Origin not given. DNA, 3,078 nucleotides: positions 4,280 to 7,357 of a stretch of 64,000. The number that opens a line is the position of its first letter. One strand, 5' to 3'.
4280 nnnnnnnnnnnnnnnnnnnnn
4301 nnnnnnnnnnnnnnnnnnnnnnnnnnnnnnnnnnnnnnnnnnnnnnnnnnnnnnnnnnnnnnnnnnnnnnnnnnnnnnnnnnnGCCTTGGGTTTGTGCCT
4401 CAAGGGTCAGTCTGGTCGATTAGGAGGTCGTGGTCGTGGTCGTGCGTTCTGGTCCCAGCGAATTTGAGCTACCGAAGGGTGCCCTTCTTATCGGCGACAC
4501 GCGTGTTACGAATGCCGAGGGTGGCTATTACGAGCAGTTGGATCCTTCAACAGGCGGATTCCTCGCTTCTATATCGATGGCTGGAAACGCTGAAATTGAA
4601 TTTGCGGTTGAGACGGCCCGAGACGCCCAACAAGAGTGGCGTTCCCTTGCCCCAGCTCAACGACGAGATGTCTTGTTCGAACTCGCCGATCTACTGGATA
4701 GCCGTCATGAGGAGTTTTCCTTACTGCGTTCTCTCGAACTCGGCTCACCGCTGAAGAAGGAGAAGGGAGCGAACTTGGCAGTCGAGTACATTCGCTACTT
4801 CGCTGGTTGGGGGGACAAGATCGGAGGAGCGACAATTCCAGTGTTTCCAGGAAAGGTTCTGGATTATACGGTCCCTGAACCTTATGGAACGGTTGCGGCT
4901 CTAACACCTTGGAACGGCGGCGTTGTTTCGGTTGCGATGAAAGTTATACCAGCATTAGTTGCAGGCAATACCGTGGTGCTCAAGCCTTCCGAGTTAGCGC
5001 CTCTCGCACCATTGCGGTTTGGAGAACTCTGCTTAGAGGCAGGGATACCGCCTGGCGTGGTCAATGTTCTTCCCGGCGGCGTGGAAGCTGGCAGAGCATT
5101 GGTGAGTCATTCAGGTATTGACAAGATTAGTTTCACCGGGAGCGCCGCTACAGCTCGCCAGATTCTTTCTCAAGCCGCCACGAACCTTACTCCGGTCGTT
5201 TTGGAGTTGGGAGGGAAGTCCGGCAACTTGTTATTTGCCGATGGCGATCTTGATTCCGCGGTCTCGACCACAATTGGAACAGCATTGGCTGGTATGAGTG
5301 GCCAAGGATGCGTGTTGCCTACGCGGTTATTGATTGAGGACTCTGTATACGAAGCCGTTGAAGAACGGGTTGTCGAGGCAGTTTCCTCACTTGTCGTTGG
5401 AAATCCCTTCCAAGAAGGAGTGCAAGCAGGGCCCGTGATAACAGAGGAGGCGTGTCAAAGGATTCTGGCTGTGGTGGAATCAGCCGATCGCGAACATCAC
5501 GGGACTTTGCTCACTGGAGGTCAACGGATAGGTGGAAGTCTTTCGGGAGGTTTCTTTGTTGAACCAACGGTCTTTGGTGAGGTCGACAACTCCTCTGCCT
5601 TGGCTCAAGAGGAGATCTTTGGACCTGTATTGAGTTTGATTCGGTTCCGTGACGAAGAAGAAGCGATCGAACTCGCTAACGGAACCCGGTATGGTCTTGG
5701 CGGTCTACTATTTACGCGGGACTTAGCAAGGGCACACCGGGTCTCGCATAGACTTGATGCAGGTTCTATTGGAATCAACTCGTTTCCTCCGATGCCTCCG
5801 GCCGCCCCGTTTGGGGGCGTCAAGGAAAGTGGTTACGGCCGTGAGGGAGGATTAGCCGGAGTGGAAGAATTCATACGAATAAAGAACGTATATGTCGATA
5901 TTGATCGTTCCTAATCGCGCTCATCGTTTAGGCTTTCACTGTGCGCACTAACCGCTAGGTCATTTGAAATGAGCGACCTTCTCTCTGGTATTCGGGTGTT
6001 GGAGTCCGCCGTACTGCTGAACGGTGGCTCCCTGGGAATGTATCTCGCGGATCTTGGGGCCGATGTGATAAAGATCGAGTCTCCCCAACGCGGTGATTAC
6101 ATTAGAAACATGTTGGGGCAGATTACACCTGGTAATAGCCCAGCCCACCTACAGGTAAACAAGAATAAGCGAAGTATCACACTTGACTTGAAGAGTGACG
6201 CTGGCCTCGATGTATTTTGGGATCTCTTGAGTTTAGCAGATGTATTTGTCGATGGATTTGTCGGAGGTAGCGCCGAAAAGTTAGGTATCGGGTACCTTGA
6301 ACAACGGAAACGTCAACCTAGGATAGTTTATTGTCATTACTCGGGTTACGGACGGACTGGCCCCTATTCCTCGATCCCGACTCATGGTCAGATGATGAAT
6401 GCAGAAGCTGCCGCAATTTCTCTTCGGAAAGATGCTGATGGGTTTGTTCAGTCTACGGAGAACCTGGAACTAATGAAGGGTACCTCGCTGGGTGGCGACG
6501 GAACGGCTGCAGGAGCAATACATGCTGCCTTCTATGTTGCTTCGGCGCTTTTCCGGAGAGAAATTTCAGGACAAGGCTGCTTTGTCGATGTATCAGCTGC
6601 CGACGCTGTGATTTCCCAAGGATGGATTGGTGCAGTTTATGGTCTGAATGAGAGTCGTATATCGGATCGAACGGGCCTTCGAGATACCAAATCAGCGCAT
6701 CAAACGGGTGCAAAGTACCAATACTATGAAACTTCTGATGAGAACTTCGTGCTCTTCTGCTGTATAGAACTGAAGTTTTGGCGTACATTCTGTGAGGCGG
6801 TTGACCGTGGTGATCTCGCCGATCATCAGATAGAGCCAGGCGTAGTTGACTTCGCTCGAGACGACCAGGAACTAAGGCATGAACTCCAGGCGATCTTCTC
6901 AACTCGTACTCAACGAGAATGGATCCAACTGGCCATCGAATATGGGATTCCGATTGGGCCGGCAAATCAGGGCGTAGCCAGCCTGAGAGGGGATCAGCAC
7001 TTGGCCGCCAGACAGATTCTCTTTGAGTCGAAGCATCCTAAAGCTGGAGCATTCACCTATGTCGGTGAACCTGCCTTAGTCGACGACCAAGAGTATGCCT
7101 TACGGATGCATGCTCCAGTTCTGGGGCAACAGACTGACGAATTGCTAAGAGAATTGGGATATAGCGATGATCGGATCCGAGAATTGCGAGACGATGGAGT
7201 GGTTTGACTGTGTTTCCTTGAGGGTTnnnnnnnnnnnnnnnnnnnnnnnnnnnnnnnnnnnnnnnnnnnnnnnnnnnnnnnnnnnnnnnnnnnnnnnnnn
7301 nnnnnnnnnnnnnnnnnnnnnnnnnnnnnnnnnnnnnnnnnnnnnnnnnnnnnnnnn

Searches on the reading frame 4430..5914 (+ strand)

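Call 50: search_protein_families(library=pfam, proteins=[window:4430-5914:+], max_evalue=0.00001)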
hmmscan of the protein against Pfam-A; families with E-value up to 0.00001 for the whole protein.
window:4430-5914:+ (494 aa): 1 family
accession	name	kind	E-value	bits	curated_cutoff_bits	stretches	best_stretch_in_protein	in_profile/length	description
PF00171.27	Aldedh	-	4.2e-147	490.9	23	1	30-487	5-461/461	Aldehyde dehydrogenase family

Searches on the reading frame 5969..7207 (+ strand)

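Call 50: search_protein_families(library=pfam, proteins=[window:5969-7207:+], max_evalue=0.00001)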
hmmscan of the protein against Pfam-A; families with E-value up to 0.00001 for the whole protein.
window:5969-7207:+ (412 aa): 1 family
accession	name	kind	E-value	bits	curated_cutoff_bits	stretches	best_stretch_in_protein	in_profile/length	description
PF02515.22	CoA_transf_3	-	1.2e-83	281.7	23.3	1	5-389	1-366/366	CoA-transferase family III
